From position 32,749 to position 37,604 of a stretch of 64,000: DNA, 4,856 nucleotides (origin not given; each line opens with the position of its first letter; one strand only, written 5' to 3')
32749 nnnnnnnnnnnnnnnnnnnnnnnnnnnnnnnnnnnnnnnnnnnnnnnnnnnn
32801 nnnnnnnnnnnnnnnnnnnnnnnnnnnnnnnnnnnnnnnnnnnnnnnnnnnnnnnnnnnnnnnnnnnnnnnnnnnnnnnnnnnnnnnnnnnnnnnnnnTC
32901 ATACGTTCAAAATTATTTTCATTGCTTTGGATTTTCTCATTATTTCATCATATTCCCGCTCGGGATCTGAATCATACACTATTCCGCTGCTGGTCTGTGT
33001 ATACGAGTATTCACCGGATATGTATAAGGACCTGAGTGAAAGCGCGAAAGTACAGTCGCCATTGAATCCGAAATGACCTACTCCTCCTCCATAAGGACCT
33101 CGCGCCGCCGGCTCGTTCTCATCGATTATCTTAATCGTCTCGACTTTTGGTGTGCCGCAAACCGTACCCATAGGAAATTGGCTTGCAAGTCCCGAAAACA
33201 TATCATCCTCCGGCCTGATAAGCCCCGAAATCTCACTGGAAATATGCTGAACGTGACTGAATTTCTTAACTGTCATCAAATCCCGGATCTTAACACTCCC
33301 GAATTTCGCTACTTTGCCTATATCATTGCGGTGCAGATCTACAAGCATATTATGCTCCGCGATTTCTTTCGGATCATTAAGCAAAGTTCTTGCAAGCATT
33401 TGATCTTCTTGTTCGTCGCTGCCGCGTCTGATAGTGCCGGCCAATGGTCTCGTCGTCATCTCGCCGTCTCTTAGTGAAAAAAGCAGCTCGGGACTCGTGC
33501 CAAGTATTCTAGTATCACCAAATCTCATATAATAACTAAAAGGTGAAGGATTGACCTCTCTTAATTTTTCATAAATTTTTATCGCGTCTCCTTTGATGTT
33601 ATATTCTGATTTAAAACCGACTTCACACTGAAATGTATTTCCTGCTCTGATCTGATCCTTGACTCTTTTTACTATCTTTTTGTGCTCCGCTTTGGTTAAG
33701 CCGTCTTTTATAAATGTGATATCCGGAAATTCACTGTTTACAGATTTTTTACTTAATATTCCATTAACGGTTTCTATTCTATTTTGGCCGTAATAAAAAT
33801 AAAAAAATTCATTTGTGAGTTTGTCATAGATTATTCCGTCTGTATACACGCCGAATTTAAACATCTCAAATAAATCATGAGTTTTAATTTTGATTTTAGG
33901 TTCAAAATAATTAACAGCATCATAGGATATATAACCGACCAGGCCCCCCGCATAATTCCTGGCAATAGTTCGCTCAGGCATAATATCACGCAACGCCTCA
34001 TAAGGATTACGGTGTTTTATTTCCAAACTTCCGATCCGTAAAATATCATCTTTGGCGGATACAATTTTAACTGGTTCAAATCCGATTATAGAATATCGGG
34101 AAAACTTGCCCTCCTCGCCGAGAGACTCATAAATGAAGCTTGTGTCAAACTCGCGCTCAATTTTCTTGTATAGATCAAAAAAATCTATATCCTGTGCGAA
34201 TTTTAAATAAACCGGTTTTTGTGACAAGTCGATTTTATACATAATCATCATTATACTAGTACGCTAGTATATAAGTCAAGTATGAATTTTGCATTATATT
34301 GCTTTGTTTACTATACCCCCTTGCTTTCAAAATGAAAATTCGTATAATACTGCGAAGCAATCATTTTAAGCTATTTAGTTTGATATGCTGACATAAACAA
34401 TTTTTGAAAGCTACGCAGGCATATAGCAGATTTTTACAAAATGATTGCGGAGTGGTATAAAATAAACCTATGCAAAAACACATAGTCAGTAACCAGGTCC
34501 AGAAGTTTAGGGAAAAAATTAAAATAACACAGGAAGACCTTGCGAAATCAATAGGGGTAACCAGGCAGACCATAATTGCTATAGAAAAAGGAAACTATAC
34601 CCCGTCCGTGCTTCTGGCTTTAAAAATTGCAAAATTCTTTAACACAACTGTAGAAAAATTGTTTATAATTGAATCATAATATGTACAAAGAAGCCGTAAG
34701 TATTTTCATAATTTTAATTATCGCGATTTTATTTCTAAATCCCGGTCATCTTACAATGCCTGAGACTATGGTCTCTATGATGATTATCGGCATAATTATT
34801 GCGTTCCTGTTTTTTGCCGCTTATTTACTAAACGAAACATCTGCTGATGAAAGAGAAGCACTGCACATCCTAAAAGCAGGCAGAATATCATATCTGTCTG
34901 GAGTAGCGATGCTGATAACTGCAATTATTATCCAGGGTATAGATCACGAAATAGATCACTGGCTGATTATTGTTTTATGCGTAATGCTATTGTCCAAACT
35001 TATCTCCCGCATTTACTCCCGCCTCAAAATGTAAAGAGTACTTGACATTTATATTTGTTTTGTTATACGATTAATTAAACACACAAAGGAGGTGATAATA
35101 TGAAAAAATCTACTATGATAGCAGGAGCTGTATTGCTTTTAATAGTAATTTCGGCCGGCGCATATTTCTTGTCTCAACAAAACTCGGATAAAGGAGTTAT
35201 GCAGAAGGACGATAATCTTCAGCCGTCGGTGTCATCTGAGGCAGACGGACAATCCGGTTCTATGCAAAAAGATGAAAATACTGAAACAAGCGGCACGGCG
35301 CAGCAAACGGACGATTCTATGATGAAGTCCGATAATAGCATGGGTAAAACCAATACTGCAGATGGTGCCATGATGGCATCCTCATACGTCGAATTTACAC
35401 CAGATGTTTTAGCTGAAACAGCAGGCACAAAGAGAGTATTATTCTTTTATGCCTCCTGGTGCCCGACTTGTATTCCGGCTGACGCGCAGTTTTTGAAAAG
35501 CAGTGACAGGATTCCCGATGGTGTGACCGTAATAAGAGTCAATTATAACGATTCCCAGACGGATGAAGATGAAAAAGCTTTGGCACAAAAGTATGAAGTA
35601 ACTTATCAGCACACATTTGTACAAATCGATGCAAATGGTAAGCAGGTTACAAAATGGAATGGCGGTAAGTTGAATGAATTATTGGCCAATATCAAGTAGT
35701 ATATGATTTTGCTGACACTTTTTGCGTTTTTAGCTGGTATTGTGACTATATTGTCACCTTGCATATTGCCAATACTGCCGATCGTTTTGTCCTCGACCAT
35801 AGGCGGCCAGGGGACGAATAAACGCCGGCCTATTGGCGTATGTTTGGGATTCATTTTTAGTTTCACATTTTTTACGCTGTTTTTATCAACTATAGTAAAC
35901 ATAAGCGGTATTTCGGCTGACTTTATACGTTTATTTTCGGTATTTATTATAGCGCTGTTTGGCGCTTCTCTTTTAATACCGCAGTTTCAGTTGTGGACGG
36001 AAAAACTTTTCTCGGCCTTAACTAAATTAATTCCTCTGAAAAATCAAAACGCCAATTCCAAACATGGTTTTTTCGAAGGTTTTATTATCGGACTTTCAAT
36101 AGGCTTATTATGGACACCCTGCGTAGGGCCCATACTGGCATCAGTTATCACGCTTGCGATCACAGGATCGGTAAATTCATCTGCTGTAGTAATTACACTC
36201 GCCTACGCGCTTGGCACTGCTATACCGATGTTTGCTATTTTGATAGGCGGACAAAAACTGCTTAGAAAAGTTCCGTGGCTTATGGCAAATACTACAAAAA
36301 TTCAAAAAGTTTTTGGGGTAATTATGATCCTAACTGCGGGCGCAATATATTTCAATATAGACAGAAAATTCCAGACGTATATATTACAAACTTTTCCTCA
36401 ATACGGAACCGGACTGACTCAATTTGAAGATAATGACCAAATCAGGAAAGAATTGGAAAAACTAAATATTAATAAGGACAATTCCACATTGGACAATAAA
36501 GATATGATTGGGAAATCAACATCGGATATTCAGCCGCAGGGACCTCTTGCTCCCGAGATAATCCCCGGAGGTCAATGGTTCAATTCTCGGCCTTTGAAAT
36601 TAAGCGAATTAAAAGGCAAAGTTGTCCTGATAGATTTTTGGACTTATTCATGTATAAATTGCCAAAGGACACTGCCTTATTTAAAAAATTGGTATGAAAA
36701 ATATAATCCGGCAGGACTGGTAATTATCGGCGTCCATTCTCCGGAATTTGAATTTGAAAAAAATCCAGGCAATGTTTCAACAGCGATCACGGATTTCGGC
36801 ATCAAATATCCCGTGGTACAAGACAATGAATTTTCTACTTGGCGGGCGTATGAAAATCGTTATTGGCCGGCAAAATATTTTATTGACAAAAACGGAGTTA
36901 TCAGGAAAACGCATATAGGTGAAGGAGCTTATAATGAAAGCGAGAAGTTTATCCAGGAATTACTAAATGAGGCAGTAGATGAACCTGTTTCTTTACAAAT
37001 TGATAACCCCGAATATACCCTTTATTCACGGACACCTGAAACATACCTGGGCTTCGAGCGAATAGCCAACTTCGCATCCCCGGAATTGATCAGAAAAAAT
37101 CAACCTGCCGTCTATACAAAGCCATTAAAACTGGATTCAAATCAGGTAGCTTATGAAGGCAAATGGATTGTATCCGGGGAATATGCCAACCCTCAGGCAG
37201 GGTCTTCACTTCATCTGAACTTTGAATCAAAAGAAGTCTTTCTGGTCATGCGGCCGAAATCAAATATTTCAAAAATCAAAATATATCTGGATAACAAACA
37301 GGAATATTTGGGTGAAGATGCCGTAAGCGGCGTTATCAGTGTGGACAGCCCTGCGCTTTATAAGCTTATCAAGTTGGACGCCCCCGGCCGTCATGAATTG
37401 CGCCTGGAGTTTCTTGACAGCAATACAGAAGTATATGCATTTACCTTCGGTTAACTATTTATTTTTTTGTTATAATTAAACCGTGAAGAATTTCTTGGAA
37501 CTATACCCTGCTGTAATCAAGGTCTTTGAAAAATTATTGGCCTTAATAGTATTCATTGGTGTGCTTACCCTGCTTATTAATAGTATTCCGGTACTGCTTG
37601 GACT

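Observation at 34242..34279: trp operon promoter carries an E. coli-like tandem-CTAG operator and appears to drive a leaderless trpE mRNA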

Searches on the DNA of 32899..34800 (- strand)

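Call 18: search_rna_families(sources=[L004, L008, L011, L020, L031, L035, L036, L037, L042, L045, L050, L058, L002, L003, L009, L010, L017, L026, L001, L013], threshold=gathering)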
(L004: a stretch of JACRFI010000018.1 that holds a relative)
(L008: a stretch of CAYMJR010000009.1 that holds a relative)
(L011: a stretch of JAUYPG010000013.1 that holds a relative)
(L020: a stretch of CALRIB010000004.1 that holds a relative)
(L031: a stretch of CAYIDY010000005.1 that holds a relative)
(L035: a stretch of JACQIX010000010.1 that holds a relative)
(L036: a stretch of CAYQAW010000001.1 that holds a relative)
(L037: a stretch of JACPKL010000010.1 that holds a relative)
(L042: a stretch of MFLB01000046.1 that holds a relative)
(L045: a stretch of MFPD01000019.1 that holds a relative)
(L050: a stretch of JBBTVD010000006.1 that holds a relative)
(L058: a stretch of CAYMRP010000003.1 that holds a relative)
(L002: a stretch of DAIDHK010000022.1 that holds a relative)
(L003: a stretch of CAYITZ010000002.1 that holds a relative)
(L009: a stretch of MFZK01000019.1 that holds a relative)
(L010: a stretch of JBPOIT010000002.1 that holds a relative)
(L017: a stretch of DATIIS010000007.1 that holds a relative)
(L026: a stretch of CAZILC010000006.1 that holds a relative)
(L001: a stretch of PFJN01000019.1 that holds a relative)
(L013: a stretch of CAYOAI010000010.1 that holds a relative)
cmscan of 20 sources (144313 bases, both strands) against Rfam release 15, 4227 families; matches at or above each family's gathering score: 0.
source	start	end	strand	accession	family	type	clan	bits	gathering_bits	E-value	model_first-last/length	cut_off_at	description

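Call 19: search_rna_families(sources=[L011, L035, L036, L037, L045, L050, L058, L020, L042], threshold=evalue, max_evalue=1, show_alignments=2)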
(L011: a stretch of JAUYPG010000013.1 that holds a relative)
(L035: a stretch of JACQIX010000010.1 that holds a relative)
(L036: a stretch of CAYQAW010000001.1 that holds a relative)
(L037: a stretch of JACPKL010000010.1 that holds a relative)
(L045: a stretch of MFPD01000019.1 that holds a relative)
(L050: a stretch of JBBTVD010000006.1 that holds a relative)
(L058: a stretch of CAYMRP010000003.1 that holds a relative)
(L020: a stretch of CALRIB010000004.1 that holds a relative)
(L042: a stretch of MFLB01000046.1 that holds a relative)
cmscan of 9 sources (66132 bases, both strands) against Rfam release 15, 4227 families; matches with E-value up to 1: 7.
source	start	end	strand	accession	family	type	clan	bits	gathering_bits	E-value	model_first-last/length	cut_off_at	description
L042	2696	2955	+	RF00230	T-box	Cis-reg; leader;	-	33.7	93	0.00095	1-219/219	no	T-box leader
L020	2779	2958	+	RF00230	T-box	Cis-reg; leader;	-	33.5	93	0.0011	1-219/219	no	T-box leader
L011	2681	2755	-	RF02083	OrzO-P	Gene; antitoxin;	-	30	60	1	1-76/76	no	OrzO-P RNA antitoxin family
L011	2662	2726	+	RF02621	BSnc120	Gene; sRNA;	-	25.6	114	0.16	1-88/88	no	Brucella sRNA 120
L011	2681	2740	-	RF00512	Leu_leader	Cis-reg; leader;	-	25.6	50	0.51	1-148/148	no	Leucine operon leader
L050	2790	2957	+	RF00230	T-box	Cis-reg; leader;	-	24.4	93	0.23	1-219/219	no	T-box leader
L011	2338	2447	-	RF02158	NPPA-AS1_3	Gene; lncRNA;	-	24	55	0.32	1-108/108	no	NPPA antisense RNA 1 conserved region 3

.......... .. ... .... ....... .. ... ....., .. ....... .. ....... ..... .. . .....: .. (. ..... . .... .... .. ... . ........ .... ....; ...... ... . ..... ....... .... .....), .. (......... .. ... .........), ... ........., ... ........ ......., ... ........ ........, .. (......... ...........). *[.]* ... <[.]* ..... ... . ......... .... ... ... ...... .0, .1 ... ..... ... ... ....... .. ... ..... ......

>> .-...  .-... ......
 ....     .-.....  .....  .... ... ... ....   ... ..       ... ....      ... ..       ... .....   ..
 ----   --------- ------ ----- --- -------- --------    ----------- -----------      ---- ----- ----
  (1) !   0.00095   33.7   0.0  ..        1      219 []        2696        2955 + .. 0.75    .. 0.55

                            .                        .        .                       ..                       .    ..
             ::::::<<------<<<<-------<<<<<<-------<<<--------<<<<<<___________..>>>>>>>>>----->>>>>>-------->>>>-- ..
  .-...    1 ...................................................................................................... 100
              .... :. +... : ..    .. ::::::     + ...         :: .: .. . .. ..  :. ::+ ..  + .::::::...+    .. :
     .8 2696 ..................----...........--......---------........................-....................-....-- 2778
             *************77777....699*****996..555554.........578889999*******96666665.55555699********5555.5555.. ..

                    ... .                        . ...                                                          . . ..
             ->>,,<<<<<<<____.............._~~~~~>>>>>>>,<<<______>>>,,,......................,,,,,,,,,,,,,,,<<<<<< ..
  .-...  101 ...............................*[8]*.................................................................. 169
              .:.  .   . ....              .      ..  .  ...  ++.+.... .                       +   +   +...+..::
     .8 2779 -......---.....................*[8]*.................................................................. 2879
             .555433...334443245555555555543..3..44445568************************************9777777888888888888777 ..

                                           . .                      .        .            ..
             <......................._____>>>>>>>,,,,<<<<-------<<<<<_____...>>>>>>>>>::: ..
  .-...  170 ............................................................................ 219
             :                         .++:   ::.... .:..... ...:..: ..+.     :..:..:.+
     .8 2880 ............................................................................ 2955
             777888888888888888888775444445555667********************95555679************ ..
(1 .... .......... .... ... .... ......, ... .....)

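Call 20: search_rna_families(source=window, start=33900, end=34800, threshold=evalue, max_evalue=10)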
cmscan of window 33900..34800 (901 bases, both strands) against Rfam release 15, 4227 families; matches with E-value up to 10: 3.
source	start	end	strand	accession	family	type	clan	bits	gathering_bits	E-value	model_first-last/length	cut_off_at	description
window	34309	34428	-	RF04225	MIR7502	Gene; miRNA;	-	22.8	71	5.9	1-143/143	no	MIR7502 microRNA precursor family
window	33900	33932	-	RF00344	snoZ267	Gene; snRNA; snoRNA; CD-box;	-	15.6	43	8.5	1-35/73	3'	Small nucleolar RNA Z267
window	34450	34534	-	RF00519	suhB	Gene; sRNA;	CL00108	14.1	41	5.4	1-77/77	no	Makes More Granules Regulator RNA (mmgR)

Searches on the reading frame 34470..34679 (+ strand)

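Call 7: search_protein_families(library=ncbifam, proteins=[window:34470-34679:+])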
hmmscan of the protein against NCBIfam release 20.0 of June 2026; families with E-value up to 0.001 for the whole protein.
window:34470-34679:+ (69 aa): 12 families
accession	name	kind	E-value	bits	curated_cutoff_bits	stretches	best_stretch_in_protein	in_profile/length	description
TIGR03070.1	couple_hipB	subfamily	6e-11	42.1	71.65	1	6-59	3-56/58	type II toxin-antitoxin system Y4mF family antitoxin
NF041951.1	phage_RstR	subfamily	6e-09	36.1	80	1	7-65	4-62/108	RstR family transcriptional repressor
TIGR00270.2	TIGR00270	equivalog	7.5e-08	32.3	110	1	8-60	78-130/159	multiprotein bridging factor aMBF1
TIGR02607.1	antidote_HigA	equivalog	5.2e-07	29.4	47.7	1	12-62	14-64/81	HigA family addiction module antitoxin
NF003162.0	PRK04140.1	equivalog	8.8e-07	28.2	263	1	5-62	126-183/317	transcriptional regulator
TIGR03830.1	CxxCG_CxxCG_HTH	subfamily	4.4e-06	26.5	61.8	1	3-49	63-109/127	type II TA system antitoxin MqsA family protein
NF047948.1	male_kill_WMK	equivalog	4.8e-06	26.2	300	1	6-65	6-65/300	WO male-killing family protein Wmk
NF052239.1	antitox_spr1629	equivalog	4.5e-05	22.7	335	1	8-61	5-58/377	spr1629 family repressor/antitoxin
NF006015.0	PRK08154.1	subfamily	6.9e-05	22.1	204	1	7-65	32-90/314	anaerobic benzoate catabolism transcriptional regulator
NF007257.0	PRK09706.1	subfamily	9.5e-05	22.2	101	1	1-47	1-47/135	transcriptional repressor DicA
NF007408.0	PRK09943.1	equivalog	0.0002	21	211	1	7-66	9-68/185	HTH-type transcriptional regulator PuuR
NF007271.0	PRK09726.1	equivalog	0.00029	20.8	79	1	6-46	13-53/88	type II toxin-antitoxin system antitoxin HipB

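Call 8: search_protein_families(library=pfam, proteins=[window:34470-34679:+])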
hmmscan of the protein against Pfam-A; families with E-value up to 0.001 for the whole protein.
window:34470-34679:+ (69 aa): 6 families
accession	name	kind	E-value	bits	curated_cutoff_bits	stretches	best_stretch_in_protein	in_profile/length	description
PF01381.28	HTH_3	-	9.5e-16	58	23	1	11-64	2-55/55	Helix-turn-helix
PF12844.13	HTH_19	-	4.2e-10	39.8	30.2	1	12-64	6-58/64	Helix-turn-helix domain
PF13443.12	HTH_26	-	4.7e-05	24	22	1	12-67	4-60/63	Cro/C1-type HTH DNA-binding domain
PF13560.12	HTH_31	-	7.2e-05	23.5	27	1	11-62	7-59/64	Helix-turn-helix domain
PF13545.12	HTH_Crp_2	-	0.00012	22.4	27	1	14-36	18-40/70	Crp-like helix-turn-helix domain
PF13413.12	HTH_25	-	0.0008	19.6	24.6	0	11-43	3-35/62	Helix-turn-helix domain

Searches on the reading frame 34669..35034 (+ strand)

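Call 7: search_protein_families(library=ncbifam, proteins=[window:34669-35034:+])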
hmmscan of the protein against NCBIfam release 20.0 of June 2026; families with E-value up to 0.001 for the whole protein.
window:34669-35034:+ (121 aa): 0 families

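Call 8: search_protein_families(library=pfam, proteins=[window:34669-35034:+])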
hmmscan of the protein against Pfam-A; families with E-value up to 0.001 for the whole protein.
window:34669-35034:+ (121 aa): 1 family
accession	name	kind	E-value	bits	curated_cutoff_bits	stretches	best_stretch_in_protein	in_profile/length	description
PF01891.21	CbiM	-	0.00044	20.6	23.1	1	9-107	82-177/205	Cobalt uptake substrate-specific transmembrane region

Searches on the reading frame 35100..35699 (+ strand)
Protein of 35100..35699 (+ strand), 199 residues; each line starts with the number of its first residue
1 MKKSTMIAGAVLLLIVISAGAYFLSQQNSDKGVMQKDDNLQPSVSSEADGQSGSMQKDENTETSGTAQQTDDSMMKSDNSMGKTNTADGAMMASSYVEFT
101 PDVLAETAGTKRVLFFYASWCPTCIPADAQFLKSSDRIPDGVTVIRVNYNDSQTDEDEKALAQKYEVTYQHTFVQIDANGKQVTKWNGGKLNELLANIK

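Call 8: search_protein_families(library=pfam, proteins=[window:35100-35699:+])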
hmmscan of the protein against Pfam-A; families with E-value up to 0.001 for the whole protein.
window:35100-35699:+ (199 aa): 4 families
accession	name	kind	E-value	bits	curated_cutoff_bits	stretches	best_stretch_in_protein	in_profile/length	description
PF00085.26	Thioredoxin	-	1.4e-06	28.7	23.5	1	108-197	17-100/103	Thioredoxin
PF08534.16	Redoxin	-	1.4e-06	28.6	26.6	1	104-184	23-100/148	Redoxin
PF00578.27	AhpC-TSA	-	4.6e-05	23.8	26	1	104-170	20-85/124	AhpC/TSA family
PF13098.12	Thioredoxin_2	-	0.00089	20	27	1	106-188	2-93/104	Thioredoxin-like domain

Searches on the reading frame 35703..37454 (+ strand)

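Call 8: search_protein_families(library=pfam, proteins=[window:35703-37454:+])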
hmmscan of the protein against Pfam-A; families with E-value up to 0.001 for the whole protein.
window:35703-37454:+ (583 aa): 6 families
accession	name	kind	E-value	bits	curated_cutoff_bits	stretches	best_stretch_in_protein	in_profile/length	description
PF17991.7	Thioredoxin_10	-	1.7e-31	110.1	27.1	1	444-583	1-142/142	Thioredoxin like C-terminal domain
PF02683.22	DsbD_TM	-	2.4e-15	56.9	27.1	1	4-212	3-211/219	Cytochrome C biogenesis protein transmembrane domain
PF00578.27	AhpC-TSA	-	2e-13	50.8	26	1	296-402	16-123/124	AhpC/TSA family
PF08534.16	Redoxin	-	6.2e-12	46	26.6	1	297-408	20-136/148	Redoxin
PF13905.12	Thioredoxin_8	-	5.7e-09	36.6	27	1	305-398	1-92/94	Thioredoxin-like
PF13386.12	DsbD_2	-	2.1e-08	34.8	24.9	1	8-212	2-197/199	Cytochrome C biogenesis protein transmembrane region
